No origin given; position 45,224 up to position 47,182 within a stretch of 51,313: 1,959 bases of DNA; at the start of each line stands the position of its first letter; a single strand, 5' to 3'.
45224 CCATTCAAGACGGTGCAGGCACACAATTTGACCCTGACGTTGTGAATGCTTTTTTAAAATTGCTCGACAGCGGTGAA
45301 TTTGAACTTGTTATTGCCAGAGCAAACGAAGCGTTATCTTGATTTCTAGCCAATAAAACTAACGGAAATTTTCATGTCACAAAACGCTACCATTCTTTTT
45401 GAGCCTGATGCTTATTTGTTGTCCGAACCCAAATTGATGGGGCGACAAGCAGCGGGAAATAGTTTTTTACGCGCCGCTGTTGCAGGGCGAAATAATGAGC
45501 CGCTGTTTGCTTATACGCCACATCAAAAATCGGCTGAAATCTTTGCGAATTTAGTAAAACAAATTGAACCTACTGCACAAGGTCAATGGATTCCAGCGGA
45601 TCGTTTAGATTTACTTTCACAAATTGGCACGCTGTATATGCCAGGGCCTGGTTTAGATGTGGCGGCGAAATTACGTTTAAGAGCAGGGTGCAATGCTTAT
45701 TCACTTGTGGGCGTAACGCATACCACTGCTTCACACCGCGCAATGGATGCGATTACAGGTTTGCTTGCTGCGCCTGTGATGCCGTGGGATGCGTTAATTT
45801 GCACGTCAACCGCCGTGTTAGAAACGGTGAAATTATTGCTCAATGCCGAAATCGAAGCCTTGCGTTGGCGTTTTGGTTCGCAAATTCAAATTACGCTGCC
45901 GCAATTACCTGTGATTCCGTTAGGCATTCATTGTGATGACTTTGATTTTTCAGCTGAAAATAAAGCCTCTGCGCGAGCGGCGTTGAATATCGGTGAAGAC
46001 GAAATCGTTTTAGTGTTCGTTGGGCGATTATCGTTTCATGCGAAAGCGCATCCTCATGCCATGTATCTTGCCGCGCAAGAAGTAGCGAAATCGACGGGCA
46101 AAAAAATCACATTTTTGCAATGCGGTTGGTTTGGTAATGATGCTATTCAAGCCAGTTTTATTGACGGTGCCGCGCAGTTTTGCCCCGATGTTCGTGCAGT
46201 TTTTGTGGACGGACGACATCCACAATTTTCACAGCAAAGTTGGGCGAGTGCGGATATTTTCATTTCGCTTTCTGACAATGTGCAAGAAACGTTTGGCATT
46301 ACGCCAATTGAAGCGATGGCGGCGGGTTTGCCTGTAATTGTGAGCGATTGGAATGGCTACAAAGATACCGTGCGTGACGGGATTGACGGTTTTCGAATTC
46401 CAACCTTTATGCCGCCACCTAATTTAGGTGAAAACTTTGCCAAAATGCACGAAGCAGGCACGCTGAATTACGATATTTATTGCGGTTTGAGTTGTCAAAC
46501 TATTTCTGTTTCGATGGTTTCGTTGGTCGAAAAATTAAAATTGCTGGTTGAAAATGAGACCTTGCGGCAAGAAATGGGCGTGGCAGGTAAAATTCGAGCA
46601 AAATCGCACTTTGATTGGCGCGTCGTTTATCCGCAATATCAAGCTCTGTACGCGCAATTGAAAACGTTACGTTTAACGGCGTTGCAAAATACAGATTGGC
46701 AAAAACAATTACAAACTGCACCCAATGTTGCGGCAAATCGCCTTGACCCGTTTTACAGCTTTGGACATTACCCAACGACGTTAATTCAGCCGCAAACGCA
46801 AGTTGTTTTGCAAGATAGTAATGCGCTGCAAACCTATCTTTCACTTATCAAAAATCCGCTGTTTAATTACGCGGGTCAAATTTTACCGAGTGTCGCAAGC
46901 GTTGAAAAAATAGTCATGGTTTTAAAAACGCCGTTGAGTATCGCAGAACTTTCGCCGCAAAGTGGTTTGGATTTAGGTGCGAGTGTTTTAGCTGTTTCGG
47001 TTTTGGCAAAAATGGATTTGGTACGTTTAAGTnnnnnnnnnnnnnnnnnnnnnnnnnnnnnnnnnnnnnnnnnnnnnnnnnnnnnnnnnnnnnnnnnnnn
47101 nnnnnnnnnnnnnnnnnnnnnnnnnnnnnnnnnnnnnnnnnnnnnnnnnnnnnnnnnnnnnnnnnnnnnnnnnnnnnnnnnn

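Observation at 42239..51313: Candidate c-di-GMP-gated adhesion module: heme-c sensor kinase, REC-HD-GYP, GT4 glycosyltransferase, giant lectin adhesin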

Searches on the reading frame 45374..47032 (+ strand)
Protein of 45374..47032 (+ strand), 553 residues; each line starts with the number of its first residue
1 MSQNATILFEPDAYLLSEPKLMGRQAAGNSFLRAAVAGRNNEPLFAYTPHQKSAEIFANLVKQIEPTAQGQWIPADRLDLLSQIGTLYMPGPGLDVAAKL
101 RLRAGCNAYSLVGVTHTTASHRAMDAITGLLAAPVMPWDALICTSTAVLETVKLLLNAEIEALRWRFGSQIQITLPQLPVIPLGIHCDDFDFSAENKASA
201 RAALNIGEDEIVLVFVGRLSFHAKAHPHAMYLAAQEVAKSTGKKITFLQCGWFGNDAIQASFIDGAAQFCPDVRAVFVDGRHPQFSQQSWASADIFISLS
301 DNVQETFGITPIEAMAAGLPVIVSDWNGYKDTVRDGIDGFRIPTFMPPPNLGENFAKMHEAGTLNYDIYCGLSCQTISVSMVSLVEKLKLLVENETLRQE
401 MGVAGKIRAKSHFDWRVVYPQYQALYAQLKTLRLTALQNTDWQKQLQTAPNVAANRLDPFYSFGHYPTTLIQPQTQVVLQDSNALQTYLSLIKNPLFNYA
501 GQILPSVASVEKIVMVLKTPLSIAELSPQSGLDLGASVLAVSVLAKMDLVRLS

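Call 6: search_protein_families(library=pfam, proteins=[window:45374-47032:+], max_evalue=0.01)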
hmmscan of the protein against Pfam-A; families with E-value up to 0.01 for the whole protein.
window:45374-47032:+ (553 aa): 4 families
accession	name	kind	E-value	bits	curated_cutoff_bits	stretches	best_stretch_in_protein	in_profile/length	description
PF00534.26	Glycos_transf_1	-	5.3e-17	62.3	26.4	1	199-343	4-141/172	Glycosyl transferases group 1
PF13692.12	Glyco_trans_1_4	-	4.8e-14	53.3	27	1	212-344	3-126/142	Glycosyl transferases group 1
PF20706.3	GT4-conflict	-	0.00036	20.1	26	1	287-336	276-323/385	Family 4 Glycosyltransferase in conflict systems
PF13524.12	Glyco_trans_1_2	-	0.00048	20.5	25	0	292-334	46-90/144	Glycosyl transferase-like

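Call 7: search_protein_families(library=ncbifam, proteins=[window:45374-47032:+], max_evalue=0.01)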
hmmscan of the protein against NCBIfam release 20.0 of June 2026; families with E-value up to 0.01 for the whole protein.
window:45374-47032:+ (553 aa): 23 families
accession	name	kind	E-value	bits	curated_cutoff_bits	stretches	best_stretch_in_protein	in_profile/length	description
TIGR02149.1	glgA_Coryne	subfamily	1.9e-12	47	302.4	1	178-428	171-389/391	glycogen synthase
NF053787.1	GlcN_PG_synth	equivalog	9.3e-12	44.4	480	1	289-336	258-303/361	N-acetylglucosaminyl phosphatidylglycerol synthase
TIGR03449.1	mycothiol_MshA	equivalog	1.9e-11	43.5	462.5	1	176-342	188-351/406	D-inositol-3-phosphate glycosyltransferase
NF012028.0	PRK15484.1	subfamily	2.7e-10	39.9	618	1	177-348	162-331/380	lipopolysaccharide N-acetylglucosaminyltransferase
TIGR03088.1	stp2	hypoth_equivalog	1.7e-09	37.2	409.05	1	170-344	154-322/374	TIGR03088 family PEP-CTERM/XrtA system glycosyltransferase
TIGR03999.1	thiol_BshA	equivalog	1.7e-09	37.1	273.7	1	280-342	261-320/375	N-acetyl-alpha-D-glucosaminyl L-malate synthase BshA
NF038295.1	EPS_HpsP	equivalog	3.6e-09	36.1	550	1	180-329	180-322/388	hormogonium polysaccharide biosynthesis glycosyltransferase HpsP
NF041876.1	EPS_EpsE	equivalog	1.2e-08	34.6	400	1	284-345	287-346/389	exopolysaccharide biosynthesis GT4 family glycosyltransferase EpsE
TIGR04157.1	glyco_rSAM_CFB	subfamily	1.2e-08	34.4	400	1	303-343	309-349/406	TIGR04157 family glycosyltransferase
NF049987.1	DaglGlyslTfaseDgs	equivalog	9.9e-07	28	500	1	179-335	127-272/332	processive diacylglycerol alpha-glucosyltransferase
TIGR02095.1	glgA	subfamily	1.8e-06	26.9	328.45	1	191-338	273-412/477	glycogen/starch synthase, ADP-glucose type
TIGR04063.1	stp3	hypoth_equivalog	5.7e-06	25.5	442.05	1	177-341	181-341/397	TIGR04063 family PEP-CTERM/XrtA system glycosyltransferase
NF049988.1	MGlcDAGSynMgs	equivalog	3.7e-05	23.3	400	1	179-340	179-335/398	alpha-monoglucosyldiacylglycerol synthase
NF053513.1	Gtran_IagA_BgsA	equivalog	5.8e-05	22.3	460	1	180-336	131-277/333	LTA glycolipid anchor biosynthesis glycosyltransferase, IagA/BgsA family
NF038255.1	exopoly_VpsD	equivalog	6e-05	22.1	300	1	288-324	278-312/381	VpsD family glycosyltransferase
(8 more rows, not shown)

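Call 11: find_homologous_proteins(query=window:45374-47032:+, max_evalue=1e-10)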
Query window:45374-47032:+ (553 aa): 7451 proteins with E <= 1e-10 among 8000 candidates; the best 120 are listed.
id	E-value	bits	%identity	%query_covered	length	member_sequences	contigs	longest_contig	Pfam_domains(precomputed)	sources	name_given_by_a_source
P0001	0.0e+0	1250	100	100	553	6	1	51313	PF00534.27,PF13692.13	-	-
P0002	0.0e+0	1144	90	100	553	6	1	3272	PF00534.27,PF13692.13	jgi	jgi:glycosyltransferase involved in cell wall biosynthesis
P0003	0.0e+0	1080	86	100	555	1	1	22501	PF00534.27,PF13692.13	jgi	jgi:glycosyltransferase involved in cell wall biosynthesis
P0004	0.0e+0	1065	83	100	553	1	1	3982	PF00534.27,PF13692.13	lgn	-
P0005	0.0e+0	1035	82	100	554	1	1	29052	PF00534.27,PF13524.13,PF13692.13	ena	-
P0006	0.0e+0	1016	81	100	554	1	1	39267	PF00534.27,PF13692.13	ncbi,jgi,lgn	jgi:glycosyltransferase involved in cell wall biosynthesis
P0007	4.6e-297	1004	79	100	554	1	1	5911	PF00534.27,PF13692.13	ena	-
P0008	3.7e-296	1001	80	100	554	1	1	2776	PF00534.27,PF13692.13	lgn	-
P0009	3.6e-295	997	81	100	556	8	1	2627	PF00534.27,PF13524.13,PF13692.13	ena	-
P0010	5.4e-295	997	79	100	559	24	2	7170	PF00534.27,PF13524.13,PF13692.13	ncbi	ncbi:MAG: glycosyltransferase family 4 protein [Methylococcaceae bacterium]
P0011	5.0e-294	994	79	100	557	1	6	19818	PF00534.27,PF13692.13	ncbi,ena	-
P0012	4.3e-293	991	79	100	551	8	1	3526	PF00534.27,PF13524.13,PF13692.13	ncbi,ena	-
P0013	3.9e-292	987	79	100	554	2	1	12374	PF00534.27,PF13524.13,PF13692.13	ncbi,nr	ncbi:MAG: glycosyltransferase family 4 protein [Methylococcales bacterium]|nr:glycosyltransferase fa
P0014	1.5e-291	986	79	100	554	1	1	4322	PF00534.27,PF13524.13,PF13692.13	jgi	jgi:glycosyltransferase involved in cell wall biosynthesis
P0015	5.2e-289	977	79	99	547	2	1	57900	PF00534.27,PF13692.13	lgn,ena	-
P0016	5.3e-288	974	79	100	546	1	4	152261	PF00534.27,PF13692.13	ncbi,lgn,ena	-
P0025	2.4e-246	836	65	99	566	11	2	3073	PF00534.27,PF13524.13,PF20706.4,PF13692.13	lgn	-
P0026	2.1e-237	807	63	99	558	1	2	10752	PF00534.27,PF20706.4,PF13692.13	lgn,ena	-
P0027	6.9e-237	805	64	99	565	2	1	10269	PF00534.27,PF13524.13,PF20706.4,PF13692.13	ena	-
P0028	5.9e-236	802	64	99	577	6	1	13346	PF00534.27,PF20706.4,PF13692.13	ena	-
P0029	2.7e-234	797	62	99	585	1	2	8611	PF00534.27,PF20706.4,PF13692.13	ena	-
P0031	1.3e-232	791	63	99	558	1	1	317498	PF00534.27,PF20706.4,PF13692.13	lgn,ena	-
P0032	1.6e-232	791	64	99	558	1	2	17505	PF00534.27,PF20706.4,PF13692.13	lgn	-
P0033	2.1e-232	790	63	99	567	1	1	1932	PF00534.27,PF20706.4,PF13692.13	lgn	-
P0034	2.1e-232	790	62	99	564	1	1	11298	PF00534.27,PF20706.4,PF13692.13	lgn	-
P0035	9.4e-232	788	62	99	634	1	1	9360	PF00534.27,PF13524.13,PF20706.4,PF13692.13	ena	-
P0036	2.0e-230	784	62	99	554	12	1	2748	PF00534.27,PF20706.4,PF13692.13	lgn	-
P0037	4.6e-230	783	63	99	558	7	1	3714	PF00534.27,PF13524.13,PF20706.4,PF13692.13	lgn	-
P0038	5.1e-230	782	63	99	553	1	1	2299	PF00534.27,PF13524.13,PF20706.4,PF13692.13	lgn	-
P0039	6.8e-230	782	62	99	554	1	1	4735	PF00534.27,PF20706.4,PF13692.13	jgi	jgi:alpha-maltose-1-phosphate synthase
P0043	9.0e-227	772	62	99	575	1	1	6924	PF00534.27,PF20706.4,PF13692.13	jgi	-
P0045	6.9e-226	769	61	99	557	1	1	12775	PF00534.27,PF20706.4,PF13692.13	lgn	-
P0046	1.5e-225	768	60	99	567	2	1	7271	PF00534.27,PF20706.4,PF13692.13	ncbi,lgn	-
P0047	3.1e-225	767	61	99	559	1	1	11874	PF00534.27,PF20706.4,PF13692.13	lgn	-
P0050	1.9e-223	761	60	99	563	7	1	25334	PF00534.27,PF20706.4,PF13692.13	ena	-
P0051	9.4e-222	755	61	99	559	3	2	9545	PF00534.27,PF20706.4,PF13692.13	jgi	jgi:alpha-maltose-1-phosphate synthase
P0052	1.4e-221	755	62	99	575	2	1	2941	PF00534.27,PF20706.4,PF13692.13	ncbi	ncbi:MAG TPA: glycosyltransferase family 4 protein [Rhodopila sp.]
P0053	1.6e-221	755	61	100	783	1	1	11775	PF13489.13,PF00534.27,PF08242.19,PF20706.4,PF13692.13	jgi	jgi:glycosyltransferase involved in cell wall biosynthesis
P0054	2.2e-221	754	62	97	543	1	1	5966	PF00534.27,PF13524.13,PF20706.4,PF13692.13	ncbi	ncbi:MAG: glycosyltransferase family 4 protein, partial [Pseudomonadota bacterium]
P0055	5.0e-220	750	60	100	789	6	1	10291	PF07021.19,PF13489.13,PF00534.27,PF08242.19,PF20706.4,PF13692.13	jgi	jgi:starch synthase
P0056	5.0e-220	750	62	97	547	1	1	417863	PF00534.27,PF13524.13,PF13692.13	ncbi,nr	ncbi:glycosyl transferase [Janthinobacterium sp. BJB412]|nr:glycosyl transferase [Janthinobacterium 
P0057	1.3e-219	748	60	99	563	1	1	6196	PF00534.27,PF13524.13,PF20706.4,PF13692.13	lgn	-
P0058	2.7e-219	747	60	100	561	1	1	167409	PF00534.27,PF20706.4,PF13692.13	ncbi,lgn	ncbi:MAG: glycosyltransferase family 4 protein [Thermodesulfobacteriota bacterium]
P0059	5.6e-219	746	60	99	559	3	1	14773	PF00534.27,PF20706.4,PF13692.13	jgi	jgi:starch synthase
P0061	6.6e-217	739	60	99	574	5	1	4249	PF00534.27,PF20706.4,PF13692.13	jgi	jgi:alpha-maltose-1-phosphate synthase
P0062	2.8e-216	737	61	99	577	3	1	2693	PF00534.27,PF13524.13,PF20706.4,PF13692.13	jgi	jgi:starch synthase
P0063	2.9e-216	737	60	99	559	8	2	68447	PF00534.27,PF20706.4,PF13692.13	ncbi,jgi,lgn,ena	jgi:glycosyltransferase involved in cell wall biosynthesis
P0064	3.1e-216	737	59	99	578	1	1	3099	PF00534.27,PF20706.4,PF13692.13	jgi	jgi:starch synthase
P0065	5.3e-216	736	60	99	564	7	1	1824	PF00534.27,PF20706.4,PF13692.13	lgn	-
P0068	8.7e-215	732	60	99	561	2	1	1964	PF00534.27,PF20706.4,PF13692.13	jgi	jgi:glycosyltransferase involved in cell wall biosynthesis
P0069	1.6e-214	731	60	99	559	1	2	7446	PF00534.27,PF20706.4,PF13692.13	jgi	jgi:starch synthase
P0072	1.0e-213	729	60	93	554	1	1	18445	PF00534.27,PF20706.4,PF13692.13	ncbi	-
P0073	1.7e-213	728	59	99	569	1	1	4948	PF00534.27,PF20706.4,PF13692.13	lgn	-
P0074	3.9e-213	727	57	99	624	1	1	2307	PF00534.27,PF20706.4,PF13692.13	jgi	jgi:alpha-maltose-1-phosphate synthase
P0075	6.4e-213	726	59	99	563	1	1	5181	PF00534.27,PF20706.4,PF13692.13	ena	-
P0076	8.7e-212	722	61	92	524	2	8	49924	PF00534.27,PF20706.4,PF13692.13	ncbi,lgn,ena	-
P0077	1.1e-211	722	59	99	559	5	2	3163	PF00534.27,PF20706.4,PF13692.13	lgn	-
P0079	3.9e-210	717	58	99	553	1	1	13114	PF00534.27,PF20706.4,PF13692.13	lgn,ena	-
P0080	2.1e-207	708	58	99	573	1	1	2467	PF00534.27,PF20706.4,PF13692.13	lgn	-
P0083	1.2e-203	695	55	99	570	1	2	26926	PF00534.27,PF20706.4,PF13692.13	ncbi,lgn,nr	ncbi:MAG: glycosyltransferase family 4 protein [Sulfuritalea sp.]|nr:glycosyltransferase family 4 pr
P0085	1.9e-202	692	57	100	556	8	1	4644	PF00534.27,PF20706.4,PF13692.13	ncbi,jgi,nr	ncbi:MAG TPA: glycosyltransferase family 4 protein [Acetobacteraceae bacterium]|nr:glycosyltransfera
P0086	2.5e-202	691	56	99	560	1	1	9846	PF00534.27,PF13524.13,PF20706.4,PF13692.13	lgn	-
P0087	4.1e-202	690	55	99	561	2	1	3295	PF00534.27,PF20706.4,PF13692.13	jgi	jgi:starch synthase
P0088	5.0e-202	690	56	100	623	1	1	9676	PF00534.27,PF20706.4,PF13692.13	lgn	-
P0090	1.7e-200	685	54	99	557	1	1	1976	PF00534.27,PF20706.4,PF13692.13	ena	-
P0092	5.0e-199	680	55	99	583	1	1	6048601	PF00534.27,PF20706.4,PF13692.13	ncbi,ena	-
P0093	6.2e-198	677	54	100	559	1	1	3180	PF00534.27,PF20706.4,PF13692.13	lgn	-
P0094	9.9e-198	676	56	99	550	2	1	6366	PF00534.27,PF20706.4,PF13692.13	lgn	-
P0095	1.2e-197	676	56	99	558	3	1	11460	PF00534.27,PF20706.4,PF13692.13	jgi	-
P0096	1.3e-197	676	54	100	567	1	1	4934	PF00534.27,PF13524.13,PF20706.4,PF13692.13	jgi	jgi:alpha-maltose-1-phosphate synthase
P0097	1.6e-197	675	55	99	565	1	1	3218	PF00534.27,PF20706.4,PF13692.13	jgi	jgi:alpha-maltose-1-phosphate synthase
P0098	4.4e-197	674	55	99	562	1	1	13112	PF00534.27,PF20706.4,PF13692.13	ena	-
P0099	8.7e-197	673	56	99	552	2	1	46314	PF00534.27,PF20706.4,PF13692.13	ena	-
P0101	2.3e-196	671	56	99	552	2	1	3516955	PF00534.27,PF20706.4,PF13692.13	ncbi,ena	-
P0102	2.5e-196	671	56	99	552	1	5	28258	PF00534.27,PF12802.14,PF20706.4,PF13692.13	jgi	jgi:alpha-maltose-1-phosphate synthase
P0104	5.2e-196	670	54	99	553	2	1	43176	PF00534.27,PF13524.13,PF20706.4,PF13692.13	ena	-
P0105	1.1e-195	669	56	100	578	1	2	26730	PF00534.27,PF13524.13,PF20706.4,PF13692.13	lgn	-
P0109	8.2e-195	666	55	100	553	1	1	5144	PF00534.27,PF13524.13,PF20706.4,PF13692.13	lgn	-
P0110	9.7e-195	666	54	99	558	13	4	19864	PF00534.27,PF20706.4,PF13692.13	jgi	jgi:alpha-maltose-1-phosphate synthase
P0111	1.1e-194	666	54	99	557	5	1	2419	PF00534.27,PF12802.14,PF20706.4,PF13692.13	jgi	jgi:alpha-maltose-1-phosphate synthase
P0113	2.2e-194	665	55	99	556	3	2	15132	PF00534.27,PF20706.4,PF13692.13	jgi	jgi:alpha-maltose-1-phosphate synthase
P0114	5.1e-194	664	54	99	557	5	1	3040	PF00534.27,PF20706.4,PF13692.13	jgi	jgi:alpha-maltose-1-phosphate synthase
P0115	5.4e-194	664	59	89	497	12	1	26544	PF00534.27,PF20706.4,PF13692.13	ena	-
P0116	5.7e-194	664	53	99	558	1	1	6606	PF00534.27,PF13524.13,PF20706.4,PF13692.13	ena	-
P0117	1.3e-193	662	55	99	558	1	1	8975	PF00534.27,PF20706.4,PF13692.13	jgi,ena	-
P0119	3.0e-193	661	55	99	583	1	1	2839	PF00534.27,PF13524.13,PF20706.4,PF13692.13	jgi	jgi:alpha-maltose-1-phosphate synthase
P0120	3.2e-193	661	55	99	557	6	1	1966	PF00534.27,PF20706.4,PF13692.13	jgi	jgi:starch synthase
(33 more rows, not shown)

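Call 12: find_encoding_contigs(protein=P0016, flank=10000, max_places=3)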
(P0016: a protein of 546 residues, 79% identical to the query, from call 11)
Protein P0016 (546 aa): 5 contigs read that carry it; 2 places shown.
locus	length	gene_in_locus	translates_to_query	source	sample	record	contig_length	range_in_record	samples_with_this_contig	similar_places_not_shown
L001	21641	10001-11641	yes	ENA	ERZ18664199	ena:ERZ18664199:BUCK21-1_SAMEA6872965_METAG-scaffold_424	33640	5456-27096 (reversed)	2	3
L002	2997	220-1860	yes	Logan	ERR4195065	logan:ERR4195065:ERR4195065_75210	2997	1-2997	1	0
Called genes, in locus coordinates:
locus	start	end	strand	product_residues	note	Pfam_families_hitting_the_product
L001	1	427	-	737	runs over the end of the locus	PF00672:HAMP (faint), PF18947:HAMP_2, PF00015:MCPsignal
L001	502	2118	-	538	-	PF12729:4HB_MCP_1, PF00015:MCPsignal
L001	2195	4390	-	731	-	PF01627:Hpt, PF02895:H-kinase_dim, PF02518:HATPase_c, PF01584:CheW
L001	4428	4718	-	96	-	PF01740:STAS, PF13466:STAS_2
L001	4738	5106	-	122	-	PF00072:Response_reg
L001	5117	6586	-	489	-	PF00015:MCPsignal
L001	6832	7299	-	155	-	PF00588:SpoU_methylase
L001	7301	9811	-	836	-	PF00343:Phosphorylase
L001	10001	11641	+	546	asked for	PF00534:Glycos_transf_1, PF13692:Glyco_trans_1_4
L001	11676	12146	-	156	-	PF02082:Rrf2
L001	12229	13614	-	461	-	PF00072:Response_reg, PF00158:Sigma54_activat, PF14532:Sigma54_activ_2, PF25601:AAA_lid_14, PF02954:HTH_8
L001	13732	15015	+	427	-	PF00202:Aminotran_3, PF00155:Aminotran_1_2 (weak)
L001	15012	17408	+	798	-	PF04879:Molybdop_Fe4S4, PF00384:Molybdopterin, PF01568:Molydop_binding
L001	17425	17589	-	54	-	-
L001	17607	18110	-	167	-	PF13175:AAA_15, PF02463:SMC_N (weak), PF13304:AAA_21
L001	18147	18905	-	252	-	PF13175:AAA_15 (faint), PF13476:AAA_23 (faint)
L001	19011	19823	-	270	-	PF10977:DUF2797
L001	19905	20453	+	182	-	PF00719:Pyrophosphatase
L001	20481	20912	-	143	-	PF02391:MoaE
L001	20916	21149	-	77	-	PF02597:ThiS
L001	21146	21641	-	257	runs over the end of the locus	PF01026:TatD_DNase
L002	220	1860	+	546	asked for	PF00534:Glycos_transf_1, PF13692:Glyco_trans_1_4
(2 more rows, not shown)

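Call 13: find_encoding_contigs(protein=P0006, flank=10000, max_places=2)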
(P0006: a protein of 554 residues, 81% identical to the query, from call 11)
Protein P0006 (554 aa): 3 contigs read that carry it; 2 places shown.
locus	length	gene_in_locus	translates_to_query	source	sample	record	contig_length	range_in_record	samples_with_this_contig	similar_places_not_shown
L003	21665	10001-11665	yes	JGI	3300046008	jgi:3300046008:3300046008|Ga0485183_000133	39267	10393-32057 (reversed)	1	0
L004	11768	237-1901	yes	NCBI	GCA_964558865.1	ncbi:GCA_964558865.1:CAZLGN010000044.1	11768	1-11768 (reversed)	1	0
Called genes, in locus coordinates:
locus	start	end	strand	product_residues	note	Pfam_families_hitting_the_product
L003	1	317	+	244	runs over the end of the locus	PF01746:tRNA_m1G_MT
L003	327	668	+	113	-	PF01245:Ribosomal_L19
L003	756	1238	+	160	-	-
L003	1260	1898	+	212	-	PF00156:Pribosyltran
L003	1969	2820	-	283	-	PF13677:MotB_plug, PF00691:OmpA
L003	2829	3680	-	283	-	PF20560:MotA_N, PF01618:MotA_ExbB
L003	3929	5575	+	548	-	PF01590:GAF (weak), PF01966:HD (weak), PF13487:HD_5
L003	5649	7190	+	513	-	PF00291:PALP, PF00585:Thr_dehydrat_C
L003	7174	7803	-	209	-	PF04961:FTCD_C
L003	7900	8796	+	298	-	PF14397:ATPgrasp_ST (faint), PF02655:ATP-grasp_3 (weak), PF08443:RimK, PF02955:GSH-S_ATP (weak), PF14398:ATPgrasp_YheCD (faint)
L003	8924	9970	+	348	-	PF03462:PCRF, PF00472:RF-1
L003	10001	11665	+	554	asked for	PF00534:Glycos_transf_1, PF13692:Glyco_trans_1_4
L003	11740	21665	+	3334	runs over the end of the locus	PF14252:DUF4347, PF23197:IG_AIR9 (faint), PF00353:HemolysinCabind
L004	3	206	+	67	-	?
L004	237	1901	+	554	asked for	PF00534:Glycos_transf_1, PF13692:Glyco_trans_1_4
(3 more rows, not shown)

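Call 14: find_encoding_contigs(protein=P0056, flank=10000, max_places=2)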
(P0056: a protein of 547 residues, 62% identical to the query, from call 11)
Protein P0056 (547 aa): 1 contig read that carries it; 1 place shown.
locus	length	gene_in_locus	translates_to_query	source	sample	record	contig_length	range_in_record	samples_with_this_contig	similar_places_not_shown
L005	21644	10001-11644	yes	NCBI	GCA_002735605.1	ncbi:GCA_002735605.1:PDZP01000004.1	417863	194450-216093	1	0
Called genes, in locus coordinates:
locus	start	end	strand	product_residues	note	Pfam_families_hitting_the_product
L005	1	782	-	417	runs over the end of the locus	PF14559:TPR_19 (weak)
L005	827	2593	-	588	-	PF05226:CHASE2, PF00211:Guanylate_cyc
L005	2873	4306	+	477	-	PF04773:FecR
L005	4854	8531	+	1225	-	PF13946:DUF4214, PF00353:HemolysinCabind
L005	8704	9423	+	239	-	PF25084:LbH_EIF2B (faint), PF00132:Hexapep, PF14602:Hexapep_2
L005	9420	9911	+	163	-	-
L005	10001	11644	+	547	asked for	PF00534:Glycos_transf_1, PF13692:Glyco_trans_1_4, PF13524:Glyco_trans_1_2 (faint)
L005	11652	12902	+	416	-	PF12000:Glyco_trans_4_3, PF00534:Glycos_transf_1, PF13692:Glyco_trans_1_4, PF13524:Glyco_trans_1_2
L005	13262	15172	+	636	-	-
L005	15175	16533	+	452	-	PF25973:BSH_CzcB (faint), PF25984:BSH_YknX (weak), PF25994:HH_AprE, PF26002:Beta-barrel_AprE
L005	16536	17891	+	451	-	PF02321:OEP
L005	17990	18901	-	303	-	PF17773:UPF0176_N, PF00581:Rhodanese (weak)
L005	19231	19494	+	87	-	PF08972:DUF1902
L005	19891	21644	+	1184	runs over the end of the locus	PF02811:PHP, PF07733:DNA_pol3_alpha, PF17657:DNA_pol3_finger, PF14579:HHH_6, PF01336:tRNA_anti-codon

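Call 15: find_encoding_contigs(protein=P0003, flank=10000, max_places=2)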
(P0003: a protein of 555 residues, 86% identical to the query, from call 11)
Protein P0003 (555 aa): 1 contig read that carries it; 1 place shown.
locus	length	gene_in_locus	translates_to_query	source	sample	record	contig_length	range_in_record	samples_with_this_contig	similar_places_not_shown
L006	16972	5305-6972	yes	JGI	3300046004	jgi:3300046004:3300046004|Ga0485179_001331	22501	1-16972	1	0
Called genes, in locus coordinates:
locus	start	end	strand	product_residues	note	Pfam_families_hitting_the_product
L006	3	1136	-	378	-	?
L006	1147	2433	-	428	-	PF00364:Biotin_lipoyl, PF02817:E3_binding, PF00198:2-oxoacid_dh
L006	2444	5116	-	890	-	PF28598:PDH_E1_N, PF00456:Transketolase_N, PF17831:PDH_E1_M, PF22613:Transketolase_C_1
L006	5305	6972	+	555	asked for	PF00534:Glycos_transf_1, PF13692:Glyco_trans_1_4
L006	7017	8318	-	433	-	PF00815:Histidinol_dh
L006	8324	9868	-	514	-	PF00682:HMGL-like, PF22617:HCS_D2, PF08502:LeuA_dimer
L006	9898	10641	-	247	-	PF01066:CDP-OH_P_transf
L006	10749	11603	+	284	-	PF01416:PseudoU_synth_1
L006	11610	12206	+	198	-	PF09990:DUF2231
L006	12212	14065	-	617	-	PF00801:PKD (faint), PF07603:Lcl_C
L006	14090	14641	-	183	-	PF09835:DUF2062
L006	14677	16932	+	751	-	PF13567:DUF4131, PF03772:Competence, PF00753:Lactamase_B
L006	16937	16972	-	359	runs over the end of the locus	PF03702:AnmK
